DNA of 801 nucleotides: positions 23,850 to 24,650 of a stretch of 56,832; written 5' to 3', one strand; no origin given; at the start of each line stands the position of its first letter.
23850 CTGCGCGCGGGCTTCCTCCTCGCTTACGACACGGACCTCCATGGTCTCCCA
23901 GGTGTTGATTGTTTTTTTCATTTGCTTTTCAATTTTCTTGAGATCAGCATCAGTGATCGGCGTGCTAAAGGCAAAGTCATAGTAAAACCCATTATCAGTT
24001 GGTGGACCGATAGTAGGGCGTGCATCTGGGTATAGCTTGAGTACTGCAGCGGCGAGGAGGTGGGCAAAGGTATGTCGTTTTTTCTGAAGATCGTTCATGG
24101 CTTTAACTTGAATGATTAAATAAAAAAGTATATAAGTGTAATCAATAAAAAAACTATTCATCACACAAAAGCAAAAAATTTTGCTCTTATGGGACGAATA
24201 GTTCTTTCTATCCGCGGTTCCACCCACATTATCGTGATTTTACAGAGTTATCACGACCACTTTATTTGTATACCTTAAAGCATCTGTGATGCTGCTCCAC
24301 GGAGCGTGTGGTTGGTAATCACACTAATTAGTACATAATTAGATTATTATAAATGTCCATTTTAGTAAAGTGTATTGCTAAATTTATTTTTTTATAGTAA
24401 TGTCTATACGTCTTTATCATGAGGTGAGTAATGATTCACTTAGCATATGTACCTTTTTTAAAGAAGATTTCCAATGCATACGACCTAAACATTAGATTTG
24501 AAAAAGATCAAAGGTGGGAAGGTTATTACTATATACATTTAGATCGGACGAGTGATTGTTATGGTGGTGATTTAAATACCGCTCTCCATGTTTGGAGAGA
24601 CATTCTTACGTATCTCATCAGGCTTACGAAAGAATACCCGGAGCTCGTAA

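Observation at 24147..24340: Complete T-box transcription-attenuation leader upstream of thrS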

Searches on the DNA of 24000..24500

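Call 4: search_rna_families(source=window, start=24000, end=24500, threshold=evalue, max_evalue=10, show_alignments=5)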
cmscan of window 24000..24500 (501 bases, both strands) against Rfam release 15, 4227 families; matches with E-value up to 10: 6.
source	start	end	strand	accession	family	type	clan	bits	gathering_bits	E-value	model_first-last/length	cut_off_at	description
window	24187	24400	-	RF00230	T-box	Cis-reg; leader;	-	43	93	2.8e-08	1-219/219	no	T-box leader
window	24146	24208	-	RF03353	MIR5291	Gene; miRNA;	-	25.5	54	0.031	1-65/65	no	MIR5291 microRNA precursor family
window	24132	24214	-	RF01742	lactis-plasmid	Gene; sRNA;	-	24.9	70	0.1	1-106/106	no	lactis-plasmid RNA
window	24142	24229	+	RF01742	lactis-plasmid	Gene; sRNA;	-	23.7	70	0.19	1-106/106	no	lactis-plasmid RNA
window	24152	24203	+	RF03955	MIR2934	Gene; miRNA;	-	17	100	2.5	1-113/113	no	MIR2934 microRNA precursor family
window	24128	24215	-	RF00065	snoR9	Gene; snRNA; snoRNA; CD-box;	CL00132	11.1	90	4.9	1-128/128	no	Small nucleolar RNA snoR9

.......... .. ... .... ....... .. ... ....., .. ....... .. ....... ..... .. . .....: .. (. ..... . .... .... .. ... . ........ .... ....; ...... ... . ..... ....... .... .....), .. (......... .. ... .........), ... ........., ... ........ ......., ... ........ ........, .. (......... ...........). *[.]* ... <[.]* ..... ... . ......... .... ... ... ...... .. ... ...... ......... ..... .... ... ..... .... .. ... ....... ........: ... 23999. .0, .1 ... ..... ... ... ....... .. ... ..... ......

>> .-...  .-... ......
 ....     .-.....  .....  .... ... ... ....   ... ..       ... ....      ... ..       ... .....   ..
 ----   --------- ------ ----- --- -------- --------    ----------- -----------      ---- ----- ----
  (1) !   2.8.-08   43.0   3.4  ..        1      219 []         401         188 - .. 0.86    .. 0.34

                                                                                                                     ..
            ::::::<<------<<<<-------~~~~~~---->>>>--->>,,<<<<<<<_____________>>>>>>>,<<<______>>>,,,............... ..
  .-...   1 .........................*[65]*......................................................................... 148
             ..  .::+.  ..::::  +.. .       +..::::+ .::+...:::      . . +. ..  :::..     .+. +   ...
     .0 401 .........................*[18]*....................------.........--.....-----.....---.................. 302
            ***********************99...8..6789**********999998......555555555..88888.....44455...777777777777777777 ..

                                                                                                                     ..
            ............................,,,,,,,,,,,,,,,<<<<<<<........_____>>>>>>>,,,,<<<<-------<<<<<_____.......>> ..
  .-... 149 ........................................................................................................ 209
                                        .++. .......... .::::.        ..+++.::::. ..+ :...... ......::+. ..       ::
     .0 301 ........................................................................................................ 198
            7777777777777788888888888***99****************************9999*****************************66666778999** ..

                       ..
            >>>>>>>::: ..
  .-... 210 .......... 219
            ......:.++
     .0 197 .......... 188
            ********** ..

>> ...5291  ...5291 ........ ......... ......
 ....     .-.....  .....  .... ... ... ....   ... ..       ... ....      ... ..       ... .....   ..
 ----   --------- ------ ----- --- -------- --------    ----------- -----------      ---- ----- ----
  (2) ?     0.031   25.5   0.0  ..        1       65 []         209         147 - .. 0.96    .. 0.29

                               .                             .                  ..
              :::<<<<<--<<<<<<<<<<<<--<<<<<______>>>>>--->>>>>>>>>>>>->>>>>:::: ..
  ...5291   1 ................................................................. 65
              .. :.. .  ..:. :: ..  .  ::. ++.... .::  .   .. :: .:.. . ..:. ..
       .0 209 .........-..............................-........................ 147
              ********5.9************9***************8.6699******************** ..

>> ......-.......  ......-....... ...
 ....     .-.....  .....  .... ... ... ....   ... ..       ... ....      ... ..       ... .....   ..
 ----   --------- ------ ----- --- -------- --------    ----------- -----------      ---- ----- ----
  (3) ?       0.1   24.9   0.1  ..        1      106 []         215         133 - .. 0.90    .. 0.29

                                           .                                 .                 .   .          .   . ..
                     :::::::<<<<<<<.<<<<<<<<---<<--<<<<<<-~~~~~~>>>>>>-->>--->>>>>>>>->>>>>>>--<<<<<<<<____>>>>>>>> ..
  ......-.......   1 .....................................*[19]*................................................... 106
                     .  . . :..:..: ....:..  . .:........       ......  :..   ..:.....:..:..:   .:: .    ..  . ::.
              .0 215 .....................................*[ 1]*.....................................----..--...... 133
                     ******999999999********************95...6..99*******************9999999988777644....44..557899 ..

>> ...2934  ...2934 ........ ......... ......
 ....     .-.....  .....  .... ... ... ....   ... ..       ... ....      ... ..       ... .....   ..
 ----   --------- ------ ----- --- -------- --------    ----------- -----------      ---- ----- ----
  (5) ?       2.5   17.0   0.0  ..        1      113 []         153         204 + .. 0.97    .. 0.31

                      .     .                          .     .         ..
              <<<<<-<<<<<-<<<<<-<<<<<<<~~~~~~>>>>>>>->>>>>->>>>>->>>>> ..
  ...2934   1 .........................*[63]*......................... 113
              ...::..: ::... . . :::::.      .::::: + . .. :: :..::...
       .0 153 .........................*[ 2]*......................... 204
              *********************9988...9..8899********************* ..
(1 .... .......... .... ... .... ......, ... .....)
